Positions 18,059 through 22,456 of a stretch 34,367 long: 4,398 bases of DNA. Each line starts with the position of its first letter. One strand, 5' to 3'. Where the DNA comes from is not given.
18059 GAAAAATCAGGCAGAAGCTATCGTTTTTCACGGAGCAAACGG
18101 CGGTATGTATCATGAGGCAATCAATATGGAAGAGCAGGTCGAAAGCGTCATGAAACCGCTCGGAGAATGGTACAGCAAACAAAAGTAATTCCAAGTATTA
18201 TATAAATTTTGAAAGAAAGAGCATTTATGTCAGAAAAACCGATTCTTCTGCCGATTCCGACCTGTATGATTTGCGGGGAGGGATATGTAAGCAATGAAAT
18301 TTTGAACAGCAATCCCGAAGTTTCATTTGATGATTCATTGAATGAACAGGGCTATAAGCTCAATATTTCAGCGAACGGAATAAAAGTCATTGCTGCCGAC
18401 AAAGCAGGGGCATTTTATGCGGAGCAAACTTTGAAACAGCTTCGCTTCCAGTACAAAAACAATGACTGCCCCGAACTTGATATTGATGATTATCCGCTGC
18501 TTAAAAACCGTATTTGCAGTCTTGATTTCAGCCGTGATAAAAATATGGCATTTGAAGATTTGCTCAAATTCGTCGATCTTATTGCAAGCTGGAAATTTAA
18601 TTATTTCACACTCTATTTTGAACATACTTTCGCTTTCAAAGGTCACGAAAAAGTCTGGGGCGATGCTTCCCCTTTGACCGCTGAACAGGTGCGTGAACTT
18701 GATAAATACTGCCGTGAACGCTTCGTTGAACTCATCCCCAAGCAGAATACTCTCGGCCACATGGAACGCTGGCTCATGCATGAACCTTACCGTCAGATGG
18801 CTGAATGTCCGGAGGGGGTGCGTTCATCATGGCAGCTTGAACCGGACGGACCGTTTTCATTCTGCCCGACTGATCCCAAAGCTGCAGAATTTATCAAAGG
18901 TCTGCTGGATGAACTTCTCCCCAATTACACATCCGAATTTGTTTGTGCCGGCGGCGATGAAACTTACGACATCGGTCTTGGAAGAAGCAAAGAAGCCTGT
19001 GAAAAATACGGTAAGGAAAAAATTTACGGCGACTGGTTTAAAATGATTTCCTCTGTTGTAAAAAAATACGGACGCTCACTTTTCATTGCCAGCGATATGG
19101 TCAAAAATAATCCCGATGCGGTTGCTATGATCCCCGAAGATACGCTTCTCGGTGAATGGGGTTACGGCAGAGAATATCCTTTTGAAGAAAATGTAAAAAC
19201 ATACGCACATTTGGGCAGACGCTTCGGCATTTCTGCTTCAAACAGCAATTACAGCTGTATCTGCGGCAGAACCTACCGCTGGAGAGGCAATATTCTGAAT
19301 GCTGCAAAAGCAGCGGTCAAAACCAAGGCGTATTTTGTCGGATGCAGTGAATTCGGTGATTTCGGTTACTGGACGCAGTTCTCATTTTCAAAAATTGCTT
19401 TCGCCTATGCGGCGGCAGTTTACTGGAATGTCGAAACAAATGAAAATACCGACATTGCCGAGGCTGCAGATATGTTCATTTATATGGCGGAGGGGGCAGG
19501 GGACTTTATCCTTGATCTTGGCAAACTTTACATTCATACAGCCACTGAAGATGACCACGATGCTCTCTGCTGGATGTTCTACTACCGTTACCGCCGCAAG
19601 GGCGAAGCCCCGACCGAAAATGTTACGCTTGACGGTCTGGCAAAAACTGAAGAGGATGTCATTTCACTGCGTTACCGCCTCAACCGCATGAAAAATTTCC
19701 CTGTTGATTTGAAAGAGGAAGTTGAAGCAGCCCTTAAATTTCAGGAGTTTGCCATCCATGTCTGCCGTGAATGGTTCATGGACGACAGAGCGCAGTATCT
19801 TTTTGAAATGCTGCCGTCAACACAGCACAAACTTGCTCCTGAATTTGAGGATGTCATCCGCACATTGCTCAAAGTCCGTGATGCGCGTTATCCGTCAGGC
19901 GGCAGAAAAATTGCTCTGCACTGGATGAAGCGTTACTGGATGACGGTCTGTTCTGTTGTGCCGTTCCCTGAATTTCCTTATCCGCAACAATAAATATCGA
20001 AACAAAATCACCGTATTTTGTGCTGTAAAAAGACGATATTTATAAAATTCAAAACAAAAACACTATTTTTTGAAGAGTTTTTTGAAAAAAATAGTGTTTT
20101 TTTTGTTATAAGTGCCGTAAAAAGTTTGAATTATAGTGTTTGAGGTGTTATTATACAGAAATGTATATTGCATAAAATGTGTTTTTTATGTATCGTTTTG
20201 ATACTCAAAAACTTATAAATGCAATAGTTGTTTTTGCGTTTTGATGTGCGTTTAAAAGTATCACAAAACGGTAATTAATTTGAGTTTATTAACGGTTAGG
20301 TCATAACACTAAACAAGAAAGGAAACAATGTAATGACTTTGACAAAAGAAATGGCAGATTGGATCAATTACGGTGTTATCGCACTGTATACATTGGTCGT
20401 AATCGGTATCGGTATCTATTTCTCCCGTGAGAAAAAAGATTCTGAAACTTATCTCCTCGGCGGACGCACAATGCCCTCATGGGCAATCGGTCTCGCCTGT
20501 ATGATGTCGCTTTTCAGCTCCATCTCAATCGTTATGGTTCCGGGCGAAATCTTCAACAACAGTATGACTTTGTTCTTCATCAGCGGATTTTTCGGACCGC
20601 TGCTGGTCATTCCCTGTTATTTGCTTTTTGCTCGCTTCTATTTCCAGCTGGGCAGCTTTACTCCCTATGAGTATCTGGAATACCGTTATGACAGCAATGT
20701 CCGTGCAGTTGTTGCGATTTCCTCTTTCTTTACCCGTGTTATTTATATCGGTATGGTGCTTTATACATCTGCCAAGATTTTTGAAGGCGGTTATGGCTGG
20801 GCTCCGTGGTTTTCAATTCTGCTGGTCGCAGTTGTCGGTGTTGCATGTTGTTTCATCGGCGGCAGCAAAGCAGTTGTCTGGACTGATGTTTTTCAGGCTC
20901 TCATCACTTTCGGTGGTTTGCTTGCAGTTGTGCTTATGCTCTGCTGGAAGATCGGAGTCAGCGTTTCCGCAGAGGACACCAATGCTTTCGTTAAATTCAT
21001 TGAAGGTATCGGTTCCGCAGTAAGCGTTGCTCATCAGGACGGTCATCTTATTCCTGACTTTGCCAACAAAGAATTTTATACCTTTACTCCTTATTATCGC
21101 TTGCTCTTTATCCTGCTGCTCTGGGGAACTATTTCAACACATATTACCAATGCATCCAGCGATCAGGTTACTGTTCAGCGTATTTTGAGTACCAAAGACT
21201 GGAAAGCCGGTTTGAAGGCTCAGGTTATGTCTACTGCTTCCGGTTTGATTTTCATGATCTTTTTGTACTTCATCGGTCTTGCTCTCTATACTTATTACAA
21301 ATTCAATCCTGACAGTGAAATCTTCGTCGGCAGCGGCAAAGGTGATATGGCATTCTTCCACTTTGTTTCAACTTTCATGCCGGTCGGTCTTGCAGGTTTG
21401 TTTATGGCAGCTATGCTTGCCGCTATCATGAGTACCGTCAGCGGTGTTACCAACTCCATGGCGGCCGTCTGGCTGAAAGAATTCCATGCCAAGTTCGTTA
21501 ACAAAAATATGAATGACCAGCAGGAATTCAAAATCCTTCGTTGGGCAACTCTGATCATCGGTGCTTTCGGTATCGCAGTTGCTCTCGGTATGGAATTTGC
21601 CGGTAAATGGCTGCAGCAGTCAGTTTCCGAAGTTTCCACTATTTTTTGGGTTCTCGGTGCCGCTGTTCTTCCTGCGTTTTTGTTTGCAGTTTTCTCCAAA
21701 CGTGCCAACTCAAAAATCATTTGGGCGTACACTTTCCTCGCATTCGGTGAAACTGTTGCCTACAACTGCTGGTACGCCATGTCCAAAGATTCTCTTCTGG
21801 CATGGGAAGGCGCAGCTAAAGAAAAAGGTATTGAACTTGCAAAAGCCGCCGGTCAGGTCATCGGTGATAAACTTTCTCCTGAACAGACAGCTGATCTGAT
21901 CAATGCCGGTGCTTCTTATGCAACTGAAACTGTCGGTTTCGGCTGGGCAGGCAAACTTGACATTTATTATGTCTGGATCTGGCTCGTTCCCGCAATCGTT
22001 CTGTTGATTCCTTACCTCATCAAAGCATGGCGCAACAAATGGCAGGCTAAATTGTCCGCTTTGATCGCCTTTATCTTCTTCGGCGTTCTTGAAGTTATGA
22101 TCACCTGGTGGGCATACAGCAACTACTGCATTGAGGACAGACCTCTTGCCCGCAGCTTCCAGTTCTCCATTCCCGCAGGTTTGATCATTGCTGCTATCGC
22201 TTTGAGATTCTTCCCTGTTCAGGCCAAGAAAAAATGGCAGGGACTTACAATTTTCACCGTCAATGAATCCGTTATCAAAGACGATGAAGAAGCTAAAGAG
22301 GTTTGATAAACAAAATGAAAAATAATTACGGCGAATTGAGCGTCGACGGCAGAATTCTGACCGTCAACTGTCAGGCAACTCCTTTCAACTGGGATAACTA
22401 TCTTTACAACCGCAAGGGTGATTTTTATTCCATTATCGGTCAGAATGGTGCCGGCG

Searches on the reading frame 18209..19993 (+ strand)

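Call 10: search_protein_families(library=pfam, proteins=[window:18209-19993:+])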
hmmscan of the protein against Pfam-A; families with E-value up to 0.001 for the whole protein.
window:18209-19993:+ (594 aa): 2 families
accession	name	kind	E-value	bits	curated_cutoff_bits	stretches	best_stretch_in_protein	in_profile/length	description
PF00728.28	Glyco_hydro_20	-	4.5e-16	59.6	22.3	1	114-345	16-263/348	Glycosyl hydrolase family 20, catalytic domain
PF02838.20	Glyco_hydro_20b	-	1.5e-10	42.3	26.1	1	41-95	70-124/124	Glycosyl hydrolase family 20, domain 2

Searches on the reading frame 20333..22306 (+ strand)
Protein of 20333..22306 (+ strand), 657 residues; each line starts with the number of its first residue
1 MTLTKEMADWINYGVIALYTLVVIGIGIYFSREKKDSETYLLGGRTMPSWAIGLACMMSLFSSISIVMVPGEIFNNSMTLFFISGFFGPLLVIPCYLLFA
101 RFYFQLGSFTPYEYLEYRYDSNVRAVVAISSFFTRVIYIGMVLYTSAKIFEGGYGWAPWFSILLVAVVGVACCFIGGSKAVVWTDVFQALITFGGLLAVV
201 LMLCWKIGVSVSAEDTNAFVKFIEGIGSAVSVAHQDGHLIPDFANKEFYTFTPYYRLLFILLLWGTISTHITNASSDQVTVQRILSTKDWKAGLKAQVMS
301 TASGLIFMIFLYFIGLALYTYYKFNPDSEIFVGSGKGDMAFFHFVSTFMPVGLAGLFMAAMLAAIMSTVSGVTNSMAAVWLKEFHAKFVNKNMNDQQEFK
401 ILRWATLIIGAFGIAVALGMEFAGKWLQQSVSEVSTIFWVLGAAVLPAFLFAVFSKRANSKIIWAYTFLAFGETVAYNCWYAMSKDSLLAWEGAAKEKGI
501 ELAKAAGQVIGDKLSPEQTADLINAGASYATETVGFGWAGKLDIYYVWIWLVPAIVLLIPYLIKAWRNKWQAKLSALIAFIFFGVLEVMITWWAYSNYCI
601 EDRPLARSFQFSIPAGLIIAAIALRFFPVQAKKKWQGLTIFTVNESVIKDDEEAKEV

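Call 10: search_protein_families(library=pfam, proteins=[window:20333-22306:+])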
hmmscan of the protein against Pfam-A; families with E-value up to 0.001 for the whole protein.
window:20333-22306:+ (657 aa): 1 family
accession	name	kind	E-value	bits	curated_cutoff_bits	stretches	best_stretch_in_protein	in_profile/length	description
PF00474.23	SSF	-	1.2e-47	163.2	22.8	1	40-461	1-397/406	Sodium:solute symporter family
